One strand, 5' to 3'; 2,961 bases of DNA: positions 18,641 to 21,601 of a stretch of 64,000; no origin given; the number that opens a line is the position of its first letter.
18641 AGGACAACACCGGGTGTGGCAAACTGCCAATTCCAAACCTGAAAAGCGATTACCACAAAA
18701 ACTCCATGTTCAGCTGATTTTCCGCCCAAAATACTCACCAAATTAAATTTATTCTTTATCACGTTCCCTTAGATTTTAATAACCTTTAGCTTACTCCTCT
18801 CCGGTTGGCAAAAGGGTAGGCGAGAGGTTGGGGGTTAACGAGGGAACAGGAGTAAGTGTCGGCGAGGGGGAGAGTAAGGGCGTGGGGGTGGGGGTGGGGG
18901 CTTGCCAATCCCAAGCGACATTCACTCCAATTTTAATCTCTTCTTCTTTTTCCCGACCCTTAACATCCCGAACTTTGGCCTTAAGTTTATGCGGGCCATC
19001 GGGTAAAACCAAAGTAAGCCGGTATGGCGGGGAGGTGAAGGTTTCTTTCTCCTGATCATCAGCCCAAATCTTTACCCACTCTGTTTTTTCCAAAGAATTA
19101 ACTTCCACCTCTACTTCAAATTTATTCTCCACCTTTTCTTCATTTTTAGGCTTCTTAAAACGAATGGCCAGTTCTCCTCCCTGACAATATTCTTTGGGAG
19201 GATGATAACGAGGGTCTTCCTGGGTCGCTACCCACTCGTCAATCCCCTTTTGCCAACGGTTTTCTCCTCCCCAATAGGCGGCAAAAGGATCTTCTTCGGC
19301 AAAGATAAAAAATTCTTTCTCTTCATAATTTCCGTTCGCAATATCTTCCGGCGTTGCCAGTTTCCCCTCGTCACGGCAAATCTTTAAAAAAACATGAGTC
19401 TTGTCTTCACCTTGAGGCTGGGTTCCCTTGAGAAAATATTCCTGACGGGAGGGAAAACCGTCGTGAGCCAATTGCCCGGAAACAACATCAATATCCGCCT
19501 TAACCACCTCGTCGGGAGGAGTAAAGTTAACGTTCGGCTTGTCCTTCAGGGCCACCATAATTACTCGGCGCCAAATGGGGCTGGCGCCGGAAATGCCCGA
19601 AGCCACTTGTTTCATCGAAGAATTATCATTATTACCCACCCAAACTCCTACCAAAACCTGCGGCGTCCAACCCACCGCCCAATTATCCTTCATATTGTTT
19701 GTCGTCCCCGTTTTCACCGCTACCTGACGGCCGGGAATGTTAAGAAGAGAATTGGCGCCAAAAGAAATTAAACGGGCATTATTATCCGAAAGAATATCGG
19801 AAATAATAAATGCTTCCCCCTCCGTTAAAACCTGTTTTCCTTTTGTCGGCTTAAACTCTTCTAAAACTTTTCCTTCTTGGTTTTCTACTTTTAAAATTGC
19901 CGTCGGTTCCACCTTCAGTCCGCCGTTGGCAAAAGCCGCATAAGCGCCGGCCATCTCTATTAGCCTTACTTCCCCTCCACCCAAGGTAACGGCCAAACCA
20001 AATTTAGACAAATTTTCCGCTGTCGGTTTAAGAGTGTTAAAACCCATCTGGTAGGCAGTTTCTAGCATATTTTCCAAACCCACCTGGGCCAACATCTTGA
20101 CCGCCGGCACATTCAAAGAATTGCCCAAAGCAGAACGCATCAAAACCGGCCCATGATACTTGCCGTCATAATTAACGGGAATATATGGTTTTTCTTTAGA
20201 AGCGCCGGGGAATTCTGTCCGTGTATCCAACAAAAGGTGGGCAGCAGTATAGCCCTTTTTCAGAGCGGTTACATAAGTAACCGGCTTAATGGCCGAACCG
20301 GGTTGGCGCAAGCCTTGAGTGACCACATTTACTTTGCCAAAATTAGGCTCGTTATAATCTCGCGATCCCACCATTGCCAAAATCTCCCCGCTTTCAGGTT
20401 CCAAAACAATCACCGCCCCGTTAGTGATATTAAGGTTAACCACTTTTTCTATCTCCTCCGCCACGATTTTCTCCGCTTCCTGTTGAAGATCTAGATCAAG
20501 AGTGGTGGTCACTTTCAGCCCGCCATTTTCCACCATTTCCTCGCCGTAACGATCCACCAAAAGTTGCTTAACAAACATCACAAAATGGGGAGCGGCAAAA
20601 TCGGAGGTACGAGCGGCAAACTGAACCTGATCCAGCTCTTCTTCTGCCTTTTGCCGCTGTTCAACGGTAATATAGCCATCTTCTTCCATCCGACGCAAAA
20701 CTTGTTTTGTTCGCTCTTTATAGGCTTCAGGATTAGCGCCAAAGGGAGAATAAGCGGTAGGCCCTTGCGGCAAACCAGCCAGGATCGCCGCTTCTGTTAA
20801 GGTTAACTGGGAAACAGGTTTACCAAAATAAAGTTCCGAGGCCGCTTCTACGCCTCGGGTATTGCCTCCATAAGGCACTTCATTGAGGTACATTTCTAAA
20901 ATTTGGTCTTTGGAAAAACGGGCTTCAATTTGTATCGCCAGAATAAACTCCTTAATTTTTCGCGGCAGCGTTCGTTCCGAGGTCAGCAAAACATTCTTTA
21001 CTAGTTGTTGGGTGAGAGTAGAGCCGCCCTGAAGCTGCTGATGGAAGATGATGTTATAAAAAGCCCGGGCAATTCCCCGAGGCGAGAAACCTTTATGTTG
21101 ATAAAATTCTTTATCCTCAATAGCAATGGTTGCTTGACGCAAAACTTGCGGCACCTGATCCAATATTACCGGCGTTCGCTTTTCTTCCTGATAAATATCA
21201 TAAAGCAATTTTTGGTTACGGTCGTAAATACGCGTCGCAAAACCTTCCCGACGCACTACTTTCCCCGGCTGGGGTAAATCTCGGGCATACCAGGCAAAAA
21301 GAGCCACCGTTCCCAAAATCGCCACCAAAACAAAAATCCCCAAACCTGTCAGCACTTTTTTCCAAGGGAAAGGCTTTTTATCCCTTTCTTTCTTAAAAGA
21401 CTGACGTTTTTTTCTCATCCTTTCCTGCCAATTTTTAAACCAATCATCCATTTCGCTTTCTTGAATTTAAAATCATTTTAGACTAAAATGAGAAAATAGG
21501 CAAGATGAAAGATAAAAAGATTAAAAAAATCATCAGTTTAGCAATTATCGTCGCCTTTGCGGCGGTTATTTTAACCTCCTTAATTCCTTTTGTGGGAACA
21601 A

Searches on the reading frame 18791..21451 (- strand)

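Call 85: search_protein_families(library=ncbifam, proteins=[window:18791-21451:-], max_evalue=1e-10)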
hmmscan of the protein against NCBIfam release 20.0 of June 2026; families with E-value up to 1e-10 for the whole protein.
window:18791-21451:- (886 aa): 15 families
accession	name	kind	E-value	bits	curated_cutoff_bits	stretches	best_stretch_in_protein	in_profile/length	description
TIGR02074.1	PBP_1a_fam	subfamily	1.3e-167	558.8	508.75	1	91-636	1-534/535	PBP1A family penicillin-binding protein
TIGR02073.1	PBP_1c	equivalog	1e-143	480.6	494.2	1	72-739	11-640/728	penicillin-binding protein 1C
NF051885.1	tranpepglycosPbpC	equivalog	1.1e-132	443.8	900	1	30-648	10-607/632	multimodular transpeptidase-transglycosylase PbpC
NF008643.0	PRK11636.1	equivalog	6.3e-113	378.7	1263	3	41-333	12-306/850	peptidoglycan glycosyltransferase/peptidoglycan DD-transpeptidase MrcA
TIGR02071.1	PBP_1b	equivalog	6.2e-111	371.8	717.75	1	88-662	143-708/729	penicillin-binding protein 1B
NF038276.1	strep_PBP2A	exception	3.2e-94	316.6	1100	1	72-644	77-646/716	penicillin-binding protein PBP2A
NF007061.0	PRK09506.1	equivalog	3e-89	299.9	1120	1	89-657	208-767/825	bifunctional glycosyl transferase/transpeptidase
NF038272.1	strep_PBP1A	exception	2.2e-85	287.3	1075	1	37-590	16-565/658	penicillin-binding protein PBP1A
NF011423.0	PRK14850.1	equivalog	3.9e-84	283.4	1275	1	88-660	153-716/764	penicillin-binding protein 1b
NF008414.0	PRK11240.1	equivalog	2.7e-81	273.8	1121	1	92-646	64-576/774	peptidoglycan glycosyltransferase PbpC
NF038274.1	strep_PBP1B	exception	8.2e-66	222.8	1225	2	79-270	69-267/745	penicillin-binding protein PBP1B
NF010008.0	PRK13481.1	equivalog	3.4e-40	138.1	270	1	89-274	77-268/269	glycosyltransferase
TIGR02070.1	mono_pep_trsgly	equivalog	7.8e-39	133.5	182.65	1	38-257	8-220/224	monofunctional biosynthetic peptidoglycan transglycosylase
TIGR03423.1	pbp2_mrdA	equivalog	3.2e-21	75.5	455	1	309-472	224-391/593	penicillin-binding protein 2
TIGR02214.1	spoVD_pbp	equivalog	1.4e-13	50.1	688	1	311-589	210-499/636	stage V sporulation protein D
